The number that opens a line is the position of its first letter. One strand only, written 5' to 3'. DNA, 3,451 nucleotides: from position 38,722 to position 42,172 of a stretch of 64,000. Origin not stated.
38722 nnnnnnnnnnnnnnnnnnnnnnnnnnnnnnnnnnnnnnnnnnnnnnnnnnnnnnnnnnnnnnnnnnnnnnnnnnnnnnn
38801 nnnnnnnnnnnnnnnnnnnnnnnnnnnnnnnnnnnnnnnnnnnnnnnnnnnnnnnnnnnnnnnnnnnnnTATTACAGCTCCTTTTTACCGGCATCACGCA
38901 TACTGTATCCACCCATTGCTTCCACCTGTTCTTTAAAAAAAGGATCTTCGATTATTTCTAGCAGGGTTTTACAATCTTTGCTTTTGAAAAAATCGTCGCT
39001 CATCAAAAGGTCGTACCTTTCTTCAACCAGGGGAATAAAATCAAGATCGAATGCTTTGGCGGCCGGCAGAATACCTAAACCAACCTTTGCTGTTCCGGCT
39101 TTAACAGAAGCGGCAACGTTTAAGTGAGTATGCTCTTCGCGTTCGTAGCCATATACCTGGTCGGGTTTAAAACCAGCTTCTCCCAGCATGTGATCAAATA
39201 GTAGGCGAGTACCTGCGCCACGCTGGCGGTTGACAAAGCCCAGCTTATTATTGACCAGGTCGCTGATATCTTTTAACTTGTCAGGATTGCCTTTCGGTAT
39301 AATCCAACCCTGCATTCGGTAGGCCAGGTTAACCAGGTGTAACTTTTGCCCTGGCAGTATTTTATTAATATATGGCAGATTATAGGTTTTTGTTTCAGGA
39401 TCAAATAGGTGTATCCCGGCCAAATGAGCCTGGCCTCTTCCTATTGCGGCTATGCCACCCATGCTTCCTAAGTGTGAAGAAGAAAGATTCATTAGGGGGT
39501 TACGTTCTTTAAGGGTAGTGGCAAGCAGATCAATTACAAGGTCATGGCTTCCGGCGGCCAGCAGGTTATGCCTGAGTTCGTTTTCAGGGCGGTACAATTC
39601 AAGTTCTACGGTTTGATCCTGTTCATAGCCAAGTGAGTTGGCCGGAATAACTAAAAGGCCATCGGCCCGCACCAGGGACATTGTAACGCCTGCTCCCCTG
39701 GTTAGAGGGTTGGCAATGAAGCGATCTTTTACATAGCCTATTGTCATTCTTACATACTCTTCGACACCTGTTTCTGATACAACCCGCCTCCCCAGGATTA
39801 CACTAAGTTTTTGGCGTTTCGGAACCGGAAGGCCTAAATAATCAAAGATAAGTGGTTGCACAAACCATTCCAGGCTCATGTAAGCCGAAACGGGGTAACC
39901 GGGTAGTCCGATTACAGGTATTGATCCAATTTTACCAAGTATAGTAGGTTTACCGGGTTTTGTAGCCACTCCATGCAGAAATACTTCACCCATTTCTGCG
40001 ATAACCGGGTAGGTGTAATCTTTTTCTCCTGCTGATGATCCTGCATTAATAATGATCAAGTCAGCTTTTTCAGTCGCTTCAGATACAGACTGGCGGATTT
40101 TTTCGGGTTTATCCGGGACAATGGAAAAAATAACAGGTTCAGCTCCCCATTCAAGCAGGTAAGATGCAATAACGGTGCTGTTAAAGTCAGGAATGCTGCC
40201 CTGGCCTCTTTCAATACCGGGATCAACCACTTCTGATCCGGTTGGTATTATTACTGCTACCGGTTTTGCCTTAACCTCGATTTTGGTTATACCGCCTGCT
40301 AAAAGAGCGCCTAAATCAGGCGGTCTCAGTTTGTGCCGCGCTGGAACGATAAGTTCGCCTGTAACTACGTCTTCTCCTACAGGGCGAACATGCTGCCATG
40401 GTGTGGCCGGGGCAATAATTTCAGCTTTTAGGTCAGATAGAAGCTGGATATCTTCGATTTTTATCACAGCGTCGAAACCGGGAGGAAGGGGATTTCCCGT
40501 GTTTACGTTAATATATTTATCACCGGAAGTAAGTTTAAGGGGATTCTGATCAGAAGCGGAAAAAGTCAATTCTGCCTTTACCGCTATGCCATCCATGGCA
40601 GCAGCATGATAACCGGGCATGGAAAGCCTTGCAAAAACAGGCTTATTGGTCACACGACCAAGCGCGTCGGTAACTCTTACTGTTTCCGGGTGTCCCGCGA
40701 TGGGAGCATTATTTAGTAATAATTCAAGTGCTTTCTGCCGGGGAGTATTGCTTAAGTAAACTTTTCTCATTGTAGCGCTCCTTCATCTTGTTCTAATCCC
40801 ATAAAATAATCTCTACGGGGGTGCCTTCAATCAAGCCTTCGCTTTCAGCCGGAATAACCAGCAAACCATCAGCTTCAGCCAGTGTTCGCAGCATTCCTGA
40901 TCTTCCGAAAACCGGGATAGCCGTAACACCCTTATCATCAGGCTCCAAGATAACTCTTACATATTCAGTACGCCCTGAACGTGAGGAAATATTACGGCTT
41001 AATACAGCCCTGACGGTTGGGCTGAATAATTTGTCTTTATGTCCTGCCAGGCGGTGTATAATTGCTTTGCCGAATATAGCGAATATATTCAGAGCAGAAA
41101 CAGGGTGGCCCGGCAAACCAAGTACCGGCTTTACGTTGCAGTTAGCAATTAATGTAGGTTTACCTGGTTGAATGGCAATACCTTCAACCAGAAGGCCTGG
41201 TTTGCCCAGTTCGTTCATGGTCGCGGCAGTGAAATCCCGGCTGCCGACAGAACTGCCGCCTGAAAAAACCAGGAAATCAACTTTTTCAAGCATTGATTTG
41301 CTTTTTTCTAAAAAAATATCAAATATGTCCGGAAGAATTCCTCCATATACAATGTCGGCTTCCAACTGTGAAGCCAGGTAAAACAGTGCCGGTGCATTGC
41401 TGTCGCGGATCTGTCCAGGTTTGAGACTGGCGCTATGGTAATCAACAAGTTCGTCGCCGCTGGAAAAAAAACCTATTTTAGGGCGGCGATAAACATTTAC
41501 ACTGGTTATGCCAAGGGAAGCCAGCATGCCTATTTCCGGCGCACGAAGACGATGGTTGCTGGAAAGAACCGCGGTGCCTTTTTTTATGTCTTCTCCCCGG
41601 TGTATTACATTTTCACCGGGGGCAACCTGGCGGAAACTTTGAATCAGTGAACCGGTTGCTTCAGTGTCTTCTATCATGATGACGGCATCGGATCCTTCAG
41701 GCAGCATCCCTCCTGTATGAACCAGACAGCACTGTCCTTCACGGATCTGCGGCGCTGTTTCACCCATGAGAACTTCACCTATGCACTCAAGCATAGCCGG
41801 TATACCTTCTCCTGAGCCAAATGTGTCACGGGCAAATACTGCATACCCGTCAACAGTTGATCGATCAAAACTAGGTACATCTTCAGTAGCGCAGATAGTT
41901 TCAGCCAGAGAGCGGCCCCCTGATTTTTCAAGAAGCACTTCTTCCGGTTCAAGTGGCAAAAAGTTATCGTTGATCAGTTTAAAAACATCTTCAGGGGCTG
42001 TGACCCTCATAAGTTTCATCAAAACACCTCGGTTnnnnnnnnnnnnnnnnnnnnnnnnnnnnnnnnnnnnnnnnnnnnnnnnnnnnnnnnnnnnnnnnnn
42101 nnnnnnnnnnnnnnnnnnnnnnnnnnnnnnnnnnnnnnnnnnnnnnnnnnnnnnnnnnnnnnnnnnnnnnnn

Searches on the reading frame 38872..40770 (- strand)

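Call 22: search_protein_families(library=pfam, proteins=[window:38872-40770:-])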
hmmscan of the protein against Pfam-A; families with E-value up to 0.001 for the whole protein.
window:38872-40770:- (632 aa): 4 families
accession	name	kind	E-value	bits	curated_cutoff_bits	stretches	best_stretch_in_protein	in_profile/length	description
PF12727.12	PBP_like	-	3.3e-69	232.3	27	1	419-607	3-192/193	PBP superfamily domain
PF03453.22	MoeA_N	-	6e-36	124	30.8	1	12-160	4-160/160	MoeA N-terminal region (domain I and II)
PF00994.29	MoCF_biosynth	-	1.3e-28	99.9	26.6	1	174-308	2-142/144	Probable molybdopterin binding domain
PF03454.20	MoeA_C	-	1.6e-10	41.5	22.1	1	324-392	2-71/72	MoeA C-terminal region (domain IV)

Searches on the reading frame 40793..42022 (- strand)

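Call 22: search_protein_families(library=pfam, proteins=[window:40793-42022:-])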
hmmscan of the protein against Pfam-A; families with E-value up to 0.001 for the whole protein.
window:40793-42022:- (409 aa): 3 families
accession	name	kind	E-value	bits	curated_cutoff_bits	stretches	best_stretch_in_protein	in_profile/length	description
PF03453.22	MoeA_N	-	2.4e-42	144.8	30.8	1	11-171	4-160/160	MoeA N-terminal region (domain I and II)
PF00994.29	MoCF_biosynth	-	4.6e-22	78.7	26.6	1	186-321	3-141/144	Probable molybdopterin binding domain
PF03454.20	MoeA_C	-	5.1e-20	71.9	22.1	1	338-408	1-72/72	MoeA C-terminal region (domain IV)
